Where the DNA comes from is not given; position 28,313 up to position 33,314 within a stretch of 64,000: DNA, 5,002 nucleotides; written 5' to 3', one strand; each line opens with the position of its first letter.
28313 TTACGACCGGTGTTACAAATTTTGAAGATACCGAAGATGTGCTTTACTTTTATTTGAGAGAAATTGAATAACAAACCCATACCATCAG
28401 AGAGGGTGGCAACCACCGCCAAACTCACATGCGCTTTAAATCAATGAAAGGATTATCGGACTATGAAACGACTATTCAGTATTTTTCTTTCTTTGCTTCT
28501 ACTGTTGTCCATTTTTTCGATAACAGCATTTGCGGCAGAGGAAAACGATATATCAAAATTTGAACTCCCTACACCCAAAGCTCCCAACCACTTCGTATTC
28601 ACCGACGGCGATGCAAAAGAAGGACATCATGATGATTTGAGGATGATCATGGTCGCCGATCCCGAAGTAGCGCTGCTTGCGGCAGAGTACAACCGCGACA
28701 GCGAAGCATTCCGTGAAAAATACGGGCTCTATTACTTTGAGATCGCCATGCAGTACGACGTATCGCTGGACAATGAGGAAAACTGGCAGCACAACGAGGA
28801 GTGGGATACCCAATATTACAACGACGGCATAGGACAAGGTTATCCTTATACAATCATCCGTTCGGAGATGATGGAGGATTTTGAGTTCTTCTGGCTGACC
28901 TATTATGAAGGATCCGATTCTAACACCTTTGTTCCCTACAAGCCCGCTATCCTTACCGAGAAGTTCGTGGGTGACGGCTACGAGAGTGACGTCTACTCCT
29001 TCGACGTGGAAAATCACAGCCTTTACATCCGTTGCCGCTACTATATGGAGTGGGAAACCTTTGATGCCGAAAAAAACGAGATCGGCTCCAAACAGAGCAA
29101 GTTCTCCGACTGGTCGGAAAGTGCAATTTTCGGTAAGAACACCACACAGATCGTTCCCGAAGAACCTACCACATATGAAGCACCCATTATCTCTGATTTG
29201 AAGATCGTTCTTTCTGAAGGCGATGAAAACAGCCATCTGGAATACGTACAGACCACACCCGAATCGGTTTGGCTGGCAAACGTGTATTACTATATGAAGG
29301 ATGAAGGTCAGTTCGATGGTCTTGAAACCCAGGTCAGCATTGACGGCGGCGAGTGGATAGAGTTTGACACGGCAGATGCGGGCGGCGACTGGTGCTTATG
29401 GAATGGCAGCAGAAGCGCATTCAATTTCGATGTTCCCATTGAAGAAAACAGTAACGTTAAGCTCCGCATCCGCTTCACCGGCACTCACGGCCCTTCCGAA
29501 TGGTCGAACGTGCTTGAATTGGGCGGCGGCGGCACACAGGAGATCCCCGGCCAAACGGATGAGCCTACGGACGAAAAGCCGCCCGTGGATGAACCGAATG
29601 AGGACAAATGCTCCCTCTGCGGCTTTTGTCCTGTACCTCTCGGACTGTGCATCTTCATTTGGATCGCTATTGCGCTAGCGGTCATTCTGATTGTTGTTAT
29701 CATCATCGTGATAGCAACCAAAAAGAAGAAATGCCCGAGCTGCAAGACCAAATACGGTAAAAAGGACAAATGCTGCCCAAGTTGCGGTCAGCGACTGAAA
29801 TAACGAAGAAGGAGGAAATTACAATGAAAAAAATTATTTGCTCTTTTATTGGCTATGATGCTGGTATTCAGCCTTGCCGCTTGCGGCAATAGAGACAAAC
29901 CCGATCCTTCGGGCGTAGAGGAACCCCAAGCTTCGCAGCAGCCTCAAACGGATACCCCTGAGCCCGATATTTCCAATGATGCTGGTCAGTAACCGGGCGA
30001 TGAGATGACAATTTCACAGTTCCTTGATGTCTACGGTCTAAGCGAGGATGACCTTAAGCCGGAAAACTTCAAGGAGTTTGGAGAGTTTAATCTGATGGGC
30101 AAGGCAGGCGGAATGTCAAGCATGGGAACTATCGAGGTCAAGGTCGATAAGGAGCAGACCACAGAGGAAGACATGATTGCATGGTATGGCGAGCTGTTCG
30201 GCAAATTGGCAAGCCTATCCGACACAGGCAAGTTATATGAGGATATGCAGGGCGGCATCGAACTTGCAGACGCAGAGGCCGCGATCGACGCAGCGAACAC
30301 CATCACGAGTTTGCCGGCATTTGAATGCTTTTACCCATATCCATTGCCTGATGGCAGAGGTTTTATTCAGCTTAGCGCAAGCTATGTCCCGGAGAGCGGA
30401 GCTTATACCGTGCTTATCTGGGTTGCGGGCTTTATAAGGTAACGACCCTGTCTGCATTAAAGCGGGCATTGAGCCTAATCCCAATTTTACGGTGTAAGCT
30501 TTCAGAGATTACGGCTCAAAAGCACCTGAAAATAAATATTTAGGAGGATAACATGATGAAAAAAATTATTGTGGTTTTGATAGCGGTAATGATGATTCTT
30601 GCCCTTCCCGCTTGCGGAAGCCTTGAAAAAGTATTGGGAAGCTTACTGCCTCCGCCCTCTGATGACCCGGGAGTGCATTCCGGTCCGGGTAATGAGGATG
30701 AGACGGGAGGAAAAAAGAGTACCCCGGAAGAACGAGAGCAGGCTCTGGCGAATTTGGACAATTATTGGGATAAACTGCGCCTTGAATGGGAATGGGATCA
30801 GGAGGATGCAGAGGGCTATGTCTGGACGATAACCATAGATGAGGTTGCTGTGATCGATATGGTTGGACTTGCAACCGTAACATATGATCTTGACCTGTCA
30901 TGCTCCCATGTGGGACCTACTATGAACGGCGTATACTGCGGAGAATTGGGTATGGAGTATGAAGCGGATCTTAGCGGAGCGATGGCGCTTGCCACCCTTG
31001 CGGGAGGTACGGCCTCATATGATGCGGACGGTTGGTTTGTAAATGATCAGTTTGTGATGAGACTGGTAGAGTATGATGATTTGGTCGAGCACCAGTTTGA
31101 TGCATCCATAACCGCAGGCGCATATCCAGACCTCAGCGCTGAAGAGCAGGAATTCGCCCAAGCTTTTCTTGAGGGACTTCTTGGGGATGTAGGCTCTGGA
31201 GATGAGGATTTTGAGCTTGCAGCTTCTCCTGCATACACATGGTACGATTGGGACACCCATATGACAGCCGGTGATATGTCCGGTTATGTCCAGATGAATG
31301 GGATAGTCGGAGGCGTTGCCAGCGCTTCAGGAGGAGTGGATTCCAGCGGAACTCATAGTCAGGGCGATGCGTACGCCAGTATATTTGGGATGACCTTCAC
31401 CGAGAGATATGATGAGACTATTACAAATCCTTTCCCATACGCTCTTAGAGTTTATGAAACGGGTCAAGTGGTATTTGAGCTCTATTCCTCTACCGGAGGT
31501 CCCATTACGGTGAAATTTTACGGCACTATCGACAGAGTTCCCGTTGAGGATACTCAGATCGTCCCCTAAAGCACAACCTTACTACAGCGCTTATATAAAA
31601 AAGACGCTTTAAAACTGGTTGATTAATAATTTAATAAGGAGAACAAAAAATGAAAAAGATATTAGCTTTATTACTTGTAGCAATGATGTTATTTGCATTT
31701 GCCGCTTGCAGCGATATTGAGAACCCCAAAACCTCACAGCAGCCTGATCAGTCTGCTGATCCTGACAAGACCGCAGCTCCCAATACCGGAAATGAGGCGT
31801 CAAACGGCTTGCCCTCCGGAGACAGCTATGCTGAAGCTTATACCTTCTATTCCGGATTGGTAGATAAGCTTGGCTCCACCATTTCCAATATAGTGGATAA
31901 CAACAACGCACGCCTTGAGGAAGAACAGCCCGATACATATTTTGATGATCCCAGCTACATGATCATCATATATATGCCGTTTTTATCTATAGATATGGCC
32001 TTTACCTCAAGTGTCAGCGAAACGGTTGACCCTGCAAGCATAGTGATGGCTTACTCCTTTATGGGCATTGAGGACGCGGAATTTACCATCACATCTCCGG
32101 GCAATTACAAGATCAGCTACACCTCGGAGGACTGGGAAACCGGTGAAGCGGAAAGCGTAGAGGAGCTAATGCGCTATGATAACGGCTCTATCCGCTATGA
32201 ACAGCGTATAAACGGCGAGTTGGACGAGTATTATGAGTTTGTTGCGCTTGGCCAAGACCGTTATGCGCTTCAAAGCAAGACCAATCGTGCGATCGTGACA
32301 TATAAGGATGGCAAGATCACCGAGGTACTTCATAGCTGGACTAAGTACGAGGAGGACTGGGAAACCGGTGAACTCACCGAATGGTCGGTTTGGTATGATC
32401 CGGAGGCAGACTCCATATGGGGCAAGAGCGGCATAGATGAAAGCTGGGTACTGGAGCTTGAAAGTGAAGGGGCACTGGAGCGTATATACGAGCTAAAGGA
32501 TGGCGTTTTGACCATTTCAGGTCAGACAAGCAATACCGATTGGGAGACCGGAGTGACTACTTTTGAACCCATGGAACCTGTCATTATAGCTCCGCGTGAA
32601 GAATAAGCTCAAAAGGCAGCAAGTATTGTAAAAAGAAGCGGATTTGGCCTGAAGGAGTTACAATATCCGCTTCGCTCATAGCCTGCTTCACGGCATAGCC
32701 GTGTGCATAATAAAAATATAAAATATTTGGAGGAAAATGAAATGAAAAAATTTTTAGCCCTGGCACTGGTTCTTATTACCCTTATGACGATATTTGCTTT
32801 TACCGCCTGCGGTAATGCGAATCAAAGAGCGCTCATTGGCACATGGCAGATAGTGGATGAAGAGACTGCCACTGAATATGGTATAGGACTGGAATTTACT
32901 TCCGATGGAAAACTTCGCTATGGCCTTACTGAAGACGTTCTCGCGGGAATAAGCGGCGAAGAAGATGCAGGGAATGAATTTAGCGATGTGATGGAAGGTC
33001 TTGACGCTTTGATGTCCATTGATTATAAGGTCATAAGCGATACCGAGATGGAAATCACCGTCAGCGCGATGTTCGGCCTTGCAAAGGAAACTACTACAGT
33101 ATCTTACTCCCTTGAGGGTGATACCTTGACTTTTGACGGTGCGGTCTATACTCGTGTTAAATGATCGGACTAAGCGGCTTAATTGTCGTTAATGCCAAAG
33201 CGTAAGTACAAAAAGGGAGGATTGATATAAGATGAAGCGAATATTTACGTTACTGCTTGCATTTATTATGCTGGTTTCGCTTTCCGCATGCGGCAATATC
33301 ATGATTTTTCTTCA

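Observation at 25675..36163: Same-strand island of six zinc-ribbon proteins interleaved with a lipoprotein family: candidate undescribed envelope-associated system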

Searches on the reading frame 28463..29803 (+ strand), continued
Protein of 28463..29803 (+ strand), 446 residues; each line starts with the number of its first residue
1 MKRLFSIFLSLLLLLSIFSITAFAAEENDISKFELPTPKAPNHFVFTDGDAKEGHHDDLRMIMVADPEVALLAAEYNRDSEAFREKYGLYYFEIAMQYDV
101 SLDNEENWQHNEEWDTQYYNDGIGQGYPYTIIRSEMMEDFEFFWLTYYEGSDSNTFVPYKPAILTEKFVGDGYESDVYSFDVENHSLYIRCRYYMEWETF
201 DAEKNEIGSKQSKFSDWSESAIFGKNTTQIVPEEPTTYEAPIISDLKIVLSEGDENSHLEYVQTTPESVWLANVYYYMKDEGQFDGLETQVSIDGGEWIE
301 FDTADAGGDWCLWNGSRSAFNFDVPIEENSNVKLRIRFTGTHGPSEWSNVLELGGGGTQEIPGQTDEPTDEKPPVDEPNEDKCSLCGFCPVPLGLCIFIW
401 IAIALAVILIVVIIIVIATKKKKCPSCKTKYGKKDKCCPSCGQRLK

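Call 58: fold_search(model_id=the predicted structure, library=pdb)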
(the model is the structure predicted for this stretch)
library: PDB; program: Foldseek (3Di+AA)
matches with E <= 10: 853; with E <= 0.001: 13
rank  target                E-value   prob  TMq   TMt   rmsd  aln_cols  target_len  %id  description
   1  8bxr                  9.6e-05  1.00  0.17  0.24  17.0       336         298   10  Titin FnIII-domain I109-I111 (I/A4-A/A6) from the MIR region (released 2023-02-15)
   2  8xjs_A                1.3e-04  0.98  0.16  0.10  21.7       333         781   10  Cryo-EM structure of human insulin receptor bound to 3 IGF-I (released 2024-12-25)
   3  8eyx_B                4.0e-04  0.92  0.17  0.11  24.7       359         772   10  Cryo-EM structure of 4 insulins bound full-length mouse IR mutant with physically decoupled alpha CTs (C684S/C685S/C68 (released 2022-11-09)
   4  1n26_A                5.6e-04  0.94  0.15  0.21  15.6       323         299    6  Crystal Structure of the extra-cellular domains of Human Interleukin-6 Receptor alpha chain (released 2002-12-18)
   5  8vjc_B                5.9e-04  0.93  0.16  0.10  23.0       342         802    8  Cryo-EM structure of short form insulin receptor (IR-A) with three IGF2 bound, asymmetric conformation. (released 2024-03-27)
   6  9jfd_B                5.9e-04  0.91  0.16  0.10  21.6       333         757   10  Human insulin receptor bound with A62-dimer, Pseudo-gamma conformation (released 2025-07-16)
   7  7y6e_D                6.6e-04  1.00  0.16  0.32  17.9       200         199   10  Crystal structure of sDscam FNIII23 domains, isoform Beta2v6 (released 2023-05-24)
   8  4bq8_A                6.9e-04  0.99  0.17  0.32  15.6       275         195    9  Crystal structure of the RGMB-NEO1 complex form 3 (released 2013-06-12)
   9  8d82_C                7.3e-04  0.95  0.15  0.21  17.0       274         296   10  Cryo-EM structure of human IL-6 signaling complex in detergent: model containing full extracellular domains (released 2023-03-29)
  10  6pxv_A                7.7e-04  0.91  0.17  0.11  25.4       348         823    9  Cryo-EM structure of full-length insulin receptor bound to 4 insulin. 3D refinement was focused on the extracellular r (released 2019-09-04)
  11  5u8q_A                7.7e-04  0.69  0.14  0.09  24.2       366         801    9  Structure of the ectodomain of the human Type 1 insulin-like growth factor receptor in complex with IGF-I (released 2018-02-28)
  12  7mrk_B                9.1e-04  0.91  0.17  0.31  16.2       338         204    9  Chicken CNTN4 APP complex (released 2022-01-05)
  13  8cls_B                9.6e-04  0.85  0.17  0.10  25.6       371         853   11  Drosophila melanogaster insulin receptor ectodomain in complex with DILP5 (released 2023-12-20)
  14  2vkw_B                1.0e-03  0.97  0.19  0.35  12.8       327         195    9  Human NCAM, FN3 domains 1 and 2 (released 2008-02-26)
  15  7y6e_G                1.1e-03  0.99  0.15  0.30  17.6       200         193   11  Crystal structure of sDscam FNIII23 domains, isoform Beta2v6 (released 2023-05-24)
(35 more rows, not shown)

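Call 60: find_encoding_contigs(protein=P0265, flank=7000, max_places=2)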
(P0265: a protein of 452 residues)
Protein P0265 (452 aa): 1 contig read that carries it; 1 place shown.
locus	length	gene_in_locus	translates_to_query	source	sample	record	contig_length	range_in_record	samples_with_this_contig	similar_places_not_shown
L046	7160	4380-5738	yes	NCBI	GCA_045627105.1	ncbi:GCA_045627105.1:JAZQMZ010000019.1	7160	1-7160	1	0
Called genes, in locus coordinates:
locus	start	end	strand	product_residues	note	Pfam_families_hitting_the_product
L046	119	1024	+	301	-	PF04227:Indigoidine_A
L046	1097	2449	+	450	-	PF00990:GGDEF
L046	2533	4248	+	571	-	PF16927:HisKA_7TM, PF13487:HD_5, PF01966:HD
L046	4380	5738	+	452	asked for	-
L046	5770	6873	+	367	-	-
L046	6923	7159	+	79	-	?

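Call 61: find_encoding_contigs(protein=P0281, flank=7000, max_places=2)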
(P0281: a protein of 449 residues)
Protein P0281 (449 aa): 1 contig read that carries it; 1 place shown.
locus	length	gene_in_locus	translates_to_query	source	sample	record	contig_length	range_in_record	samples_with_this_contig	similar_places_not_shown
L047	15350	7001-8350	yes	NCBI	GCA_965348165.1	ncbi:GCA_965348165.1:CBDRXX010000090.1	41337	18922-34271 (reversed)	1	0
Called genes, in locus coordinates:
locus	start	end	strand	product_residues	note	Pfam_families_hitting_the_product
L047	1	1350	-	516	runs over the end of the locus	PF00664:ABC_membrane (faint), PF00005:ABC_tran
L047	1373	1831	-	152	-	PF12728:HTH_17, PF13411:MerR_1 (weak)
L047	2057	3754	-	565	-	PF00196:GerE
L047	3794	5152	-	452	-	PF13416:SBP_bac_8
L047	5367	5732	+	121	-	PF12773:DZR (faint), PF13240:Zn_Ribbon_1, PF13248:Zn_ribbon_3 (weak)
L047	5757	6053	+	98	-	PF17032:Zn_ribbon_15 (faint), PF24460:DUF7575 (faint), PF10571:UPF0547 (faint), PF13248:Zn_ribbon_3 (faint), PF18912:DZR_2 (faint), PF12773:DZR, PF13240:Zn_Ribbon_1 (faint)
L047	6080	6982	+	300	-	PF17032:Zn_ribbon_15 (faint), PF13240:Zn_Ribbon_1 (weak), PF13248:Zn_ribbon_3 (weak), PF18912:DZR_2 (weak), PF24460:DUF7575 (faint), PF24463:DUF7577 (faint), PF12773:DZR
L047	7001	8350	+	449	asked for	-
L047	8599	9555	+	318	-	-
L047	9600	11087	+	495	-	-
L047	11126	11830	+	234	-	PF20234:DUF6591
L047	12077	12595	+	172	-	PF13240:Zn_Ribbon_1, PF13248:Zn_ribbon_3 (weak), PF09685:MamF_MmsF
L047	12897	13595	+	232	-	PF13483:Lactamase_B_3, PF12706:Lactamase_B_2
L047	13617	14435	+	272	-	PF19641:DUF6144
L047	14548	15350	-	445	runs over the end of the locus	-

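Call 62: find_encoding_contigs(protein=P0300, flank=7000, max_places=2)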
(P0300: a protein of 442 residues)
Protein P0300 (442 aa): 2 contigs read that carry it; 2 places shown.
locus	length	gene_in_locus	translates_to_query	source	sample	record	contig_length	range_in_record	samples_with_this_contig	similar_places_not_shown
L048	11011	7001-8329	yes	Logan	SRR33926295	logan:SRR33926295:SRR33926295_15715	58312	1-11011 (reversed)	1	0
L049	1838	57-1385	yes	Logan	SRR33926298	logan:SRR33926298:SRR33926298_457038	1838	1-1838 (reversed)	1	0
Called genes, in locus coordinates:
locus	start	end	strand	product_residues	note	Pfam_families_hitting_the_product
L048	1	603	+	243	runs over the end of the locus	-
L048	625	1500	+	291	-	-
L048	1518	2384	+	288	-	-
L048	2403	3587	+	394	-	PF00709:Adenylsucc_synt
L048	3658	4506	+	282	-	PF01844:HNH, PF14279:HNH_5, PF22481:DUF6985 (weak)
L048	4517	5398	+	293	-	PF00924:MS_channel_2nd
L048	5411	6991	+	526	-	-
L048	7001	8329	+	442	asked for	-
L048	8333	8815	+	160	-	PF00293:NUDIX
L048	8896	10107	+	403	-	-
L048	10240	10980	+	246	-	-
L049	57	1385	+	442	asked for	-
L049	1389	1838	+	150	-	?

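Call 78: search_protein_families(library=phrogs, max_evalue=0.001, proteins=[window:28463-29803:+])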
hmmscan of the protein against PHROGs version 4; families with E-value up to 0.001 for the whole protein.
window:28463-29803:+ (446 aa): 0 families

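Call 97: search_protein_families(library=pfam, max_evalue=0.1, proteins=[L013:12213-12914:+, L047:8599-9555:+, L047:9600-11087:+, L047:11126-11830:+])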
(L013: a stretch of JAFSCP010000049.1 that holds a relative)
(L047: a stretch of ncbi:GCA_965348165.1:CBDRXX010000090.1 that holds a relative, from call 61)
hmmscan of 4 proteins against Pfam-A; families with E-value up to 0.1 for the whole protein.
L013:12213-12914:+ (233 aa): 0 families

L047:8599-9555:+ (318 aa): 0 families

L047:9600-11087:+ (495 aa): 0 families

L047:11126-11830:+ (234 aa): 4 families
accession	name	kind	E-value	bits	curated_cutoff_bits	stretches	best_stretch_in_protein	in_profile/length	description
PF20234.3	DUF6591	-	3.3e-10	40.6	27.1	1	139-232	6-91/228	Family of unknown function (DUF6591)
PF00903.31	Glyoxalase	-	0.017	16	20.6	1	115-211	25-111/121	Glyoxalase/Bleomycin resistance protein/Dioxygenase superfamily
PF20205.3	DUF6567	-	0.034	14.5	27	1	1-48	1-49/123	Family of unknown function (DUF6567)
PF13624.11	SurA_N_3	-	0.087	13.1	27.2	0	2-98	10-106/162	SurA-like N-terminal domain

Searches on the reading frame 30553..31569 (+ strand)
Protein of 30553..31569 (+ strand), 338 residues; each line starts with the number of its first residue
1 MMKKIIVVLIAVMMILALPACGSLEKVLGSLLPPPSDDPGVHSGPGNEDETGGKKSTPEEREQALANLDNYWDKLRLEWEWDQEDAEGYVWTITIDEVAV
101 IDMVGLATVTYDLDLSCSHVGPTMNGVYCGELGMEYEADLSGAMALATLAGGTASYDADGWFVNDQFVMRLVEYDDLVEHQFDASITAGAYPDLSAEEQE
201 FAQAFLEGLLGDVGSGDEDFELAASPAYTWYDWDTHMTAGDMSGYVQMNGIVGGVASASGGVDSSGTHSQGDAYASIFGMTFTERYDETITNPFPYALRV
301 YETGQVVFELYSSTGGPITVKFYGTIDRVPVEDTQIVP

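Call 3: search_protein_families(library=pfam, max_evalue=0.1, proteins=[window:30553-31569:+])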
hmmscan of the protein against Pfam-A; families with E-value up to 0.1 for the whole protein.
window:30553-31569:+ (338 aa): 0 families

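Call 11: search_protein_families(library=ncbifam, max_evalue=0.1, proteins=[window:30553-31569:+])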
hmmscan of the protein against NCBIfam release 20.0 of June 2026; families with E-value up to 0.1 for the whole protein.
window:30553-31569:+ (338 aa): 1 family
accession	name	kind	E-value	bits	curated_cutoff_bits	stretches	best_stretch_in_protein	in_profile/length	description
NF047408.1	SA0632_fam_LP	equivalog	0.038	13.7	70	1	2-26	1-24/68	SA0632 family lipoprotein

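Call 78: search_protein_families(library=phrogs, max_evalue=0.001, proteins=[window:30553-31569:+])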
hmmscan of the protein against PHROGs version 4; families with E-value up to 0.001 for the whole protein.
window:30553-31569:+ (338 aa): 0 families

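Call 81: search_solved_structures(query=window:30553-31569:+, max_evalue=1)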
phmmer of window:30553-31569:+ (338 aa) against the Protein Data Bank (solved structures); distinct sequences matched with E-value up to 1: 1.
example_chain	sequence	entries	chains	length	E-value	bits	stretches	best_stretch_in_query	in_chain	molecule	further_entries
4q05_A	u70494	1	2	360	0.46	12.5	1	134-179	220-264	esterase E25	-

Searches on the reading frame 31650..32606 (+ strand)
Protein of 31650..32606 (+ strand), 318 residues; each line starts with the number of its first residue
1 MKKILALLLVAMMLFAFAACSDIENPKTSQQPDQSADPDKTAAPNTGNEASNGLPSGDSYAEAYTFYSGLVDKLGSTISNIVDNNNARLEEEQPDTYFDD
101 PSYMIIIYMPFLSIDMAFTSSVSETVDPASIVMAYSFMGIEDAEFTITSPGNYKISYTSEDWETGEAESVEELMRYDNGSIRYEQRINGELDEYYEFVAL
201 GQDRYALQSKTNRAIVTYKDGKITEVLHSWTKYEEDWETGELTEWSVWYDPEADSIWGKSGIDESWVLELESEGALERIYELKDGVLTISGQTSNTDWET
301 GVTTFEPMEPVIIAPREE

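Call 3: search_protein_families(library=pfam, max_evalue=0.1, proteins=[window:31650-32606:+])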
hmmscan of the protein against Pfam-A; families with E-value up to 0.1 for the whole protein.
window:31650-32606:+ (318 aa): 1 family
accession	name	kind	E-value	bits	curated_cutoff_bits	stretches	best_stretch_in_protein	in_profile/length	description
PF07079.16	DUF1347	-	0.079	12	26.6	0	140-214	467-538/548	Protein of unknown function (DUF1347)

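Call 11: search_protein_families(library=ncbifam, max_evalue=0.1, proteins=[window:31650-32606:+])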
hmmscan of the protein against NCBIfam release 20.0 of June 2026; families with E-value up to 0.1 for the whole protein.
window:31650-32606:+ (318 aa): 6 families
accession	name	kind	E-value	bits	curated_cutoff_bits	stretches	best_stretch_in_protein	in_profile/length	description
NF058647.1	lipo_LytA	equivalog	0.0027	17.9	110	1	1-86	1-65/107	acidic lipoprotein LytA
NF050142.1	PG1828_fam_lipo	equivalog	0.007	17.1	50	1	1-33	1-31/59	PG1828 family lipoprotein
NF033216.1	lipo_YgdI_YgdR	subfamily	0.028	14.3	42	0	2-22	1-21/71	YgdI/YgdR family lipoprotein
NF040528.1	SP_0198_lipo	equivalog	0.035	14.1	100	1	2-46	1-44/144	SP_0198 family lipoprotein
NF041428.1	TrsH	subfamily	0.039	14.1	150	1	1-93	1-88/149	TrsH/TraH family protein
NF053838.1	hit_Bd0108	equivalog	0.06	13.9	40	0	1-43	1-41/94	predatory lifecycle switch protein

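Call 78: search_protein_families(library=phrogs, max_evalue=0.001, proteins=[window:31650-32606:+])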
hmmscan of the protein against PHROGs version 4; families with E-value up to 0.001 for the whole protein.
window:31650-32606:+ (318 aa): 1 family
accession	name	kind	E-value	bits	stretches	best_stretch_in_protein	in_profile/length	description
phrog_3727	-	unknown function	0.00091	20.1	0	1-109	1-113/209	-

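Call 82: search_solved_structures(query=window:31650-32606:+, max_evalue=1)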
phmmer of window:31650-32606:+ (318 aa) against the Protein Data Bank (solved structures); distinct sequences matched with E-value up to 1: 1.
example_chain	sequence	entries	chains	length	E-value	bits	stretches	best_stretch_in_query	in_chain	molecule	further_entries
1kv9_A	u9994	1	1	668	0.23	14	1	216-304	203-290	TYPE II QUINOHEMOPROTEIN ALCOHOL DEHYDROGENASE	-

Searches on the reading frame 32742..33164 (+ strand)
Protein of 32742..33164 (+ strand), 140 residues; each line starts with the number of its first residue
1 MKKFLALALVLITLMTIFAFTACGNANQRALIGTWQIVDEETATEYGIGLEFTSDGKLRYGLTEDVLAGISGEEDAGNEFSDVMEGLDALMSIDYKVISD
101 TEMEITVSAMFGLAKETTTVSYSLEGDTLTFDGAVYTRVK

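Call 3: search_protein_families(library=pfam, max_evalue=0.1, proteins=[window:32742-33164:+])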
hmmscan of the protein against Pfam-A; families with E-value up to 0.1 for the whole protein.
window:32742-33164:+ (140 aa): 1 family
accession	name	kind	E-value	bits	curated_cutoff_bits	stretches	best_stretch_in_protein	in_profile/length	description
PF18692.7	DUF5640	-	0.0076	16.5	28.5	0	94-137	37-76/85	Family of unknown function (DUF5640)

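Call 78: search_protein_families(library=phrogs, max_evalue=0.001, proteins=[window:32742-33164:+])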
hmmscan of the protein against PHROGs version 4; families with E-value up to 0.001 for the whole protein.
window:32742-33164:+ (140 aa): 0 families
